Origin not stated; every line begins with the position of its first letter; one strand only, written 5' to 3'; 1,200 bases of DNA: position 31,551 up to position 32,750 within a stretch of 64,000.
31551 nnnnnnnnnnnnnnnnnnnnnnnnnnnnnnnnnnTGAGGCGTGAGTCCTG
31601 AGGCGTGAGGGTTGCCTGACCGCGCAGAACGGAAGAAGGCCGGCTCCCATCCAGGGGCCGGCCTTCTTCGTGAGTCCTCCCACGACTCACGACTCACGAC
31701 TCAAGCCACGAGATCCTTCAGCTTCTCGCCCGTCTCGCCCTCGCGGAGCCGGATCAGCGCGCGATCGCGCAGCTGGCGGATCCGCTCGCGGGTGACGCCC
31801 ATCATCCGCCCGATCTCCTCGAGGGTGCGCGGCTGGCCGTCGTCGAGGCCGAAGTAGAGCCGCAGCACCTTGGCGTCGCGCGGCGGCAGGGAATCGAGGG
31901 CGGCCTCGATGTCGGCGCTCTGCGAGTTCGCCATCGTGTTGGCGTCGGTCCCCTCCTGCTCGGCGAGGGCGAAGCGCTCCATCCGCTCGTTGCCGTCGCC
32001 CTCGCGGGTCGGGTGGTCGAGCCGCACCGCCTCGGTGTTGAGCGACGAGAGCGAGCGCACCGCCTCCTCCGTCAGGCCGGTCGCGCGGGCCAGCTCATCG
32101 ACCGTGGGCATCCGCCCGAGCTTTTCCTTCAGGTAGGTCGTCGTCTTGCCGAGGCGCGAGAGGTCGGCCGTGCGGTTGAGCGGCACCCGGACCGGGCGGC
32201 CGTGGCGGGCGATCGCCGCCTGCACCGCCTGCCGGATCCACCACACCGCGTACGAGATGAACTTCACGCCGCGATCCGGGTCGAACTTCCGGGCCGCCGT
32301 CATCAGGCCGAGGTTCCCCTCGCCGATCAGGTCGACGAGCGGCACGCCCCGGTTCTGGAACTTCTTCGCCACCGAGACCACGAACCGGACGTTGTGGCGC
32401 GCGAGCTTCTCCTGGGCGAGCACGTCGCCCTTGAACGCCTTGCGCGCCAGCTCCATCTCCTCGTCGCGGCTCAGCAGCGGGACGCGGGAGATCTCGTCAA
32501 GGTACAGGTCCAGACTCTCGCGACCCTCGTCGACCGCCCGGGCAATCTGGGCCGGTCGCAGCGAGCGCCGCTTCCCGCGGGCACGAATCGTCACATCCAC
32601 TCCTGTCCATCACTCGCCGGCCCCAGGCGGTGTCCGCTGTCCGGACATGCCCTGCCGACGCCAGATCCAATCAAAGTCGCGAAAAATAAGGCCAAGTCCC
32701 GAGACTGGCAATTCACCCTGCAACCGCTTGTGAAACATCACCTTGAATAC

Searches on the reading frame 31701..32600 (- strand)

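Call 31: search_protein_families(library=pfam, proteins=[window:31701-32600:-], max_evalue=0.001)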
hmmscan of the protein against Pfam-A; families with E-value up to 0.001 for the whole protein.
window:31701-32600:- (299 aa): 5 families
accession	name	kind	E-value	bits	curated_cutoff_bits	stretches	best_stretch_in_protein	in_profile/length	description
PF04545.22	Sigma70_r4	-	5.6e-21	74.2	24.1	1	234-287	1-50/50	Sigma-70, region 4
PF04542.20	Sigma70_r2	-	9.4e-18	64.2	24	1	66-135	1-70/71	Sigma-70 region 2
PF00140.25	Sigma70_r1_2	-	1.7e-12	47.5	22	1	29-59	2-32/34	Sigma-70 factor, region 1.2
PF04539.22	Sigma70_r3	-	1.1e-10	41.9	25.3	1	148-202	4-58/78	Sigma-70 region 3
PF08281.18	Sigma70_r4_2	-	3.1e-05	24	25.7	0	230-285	3-54/54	Sigma-70, region 4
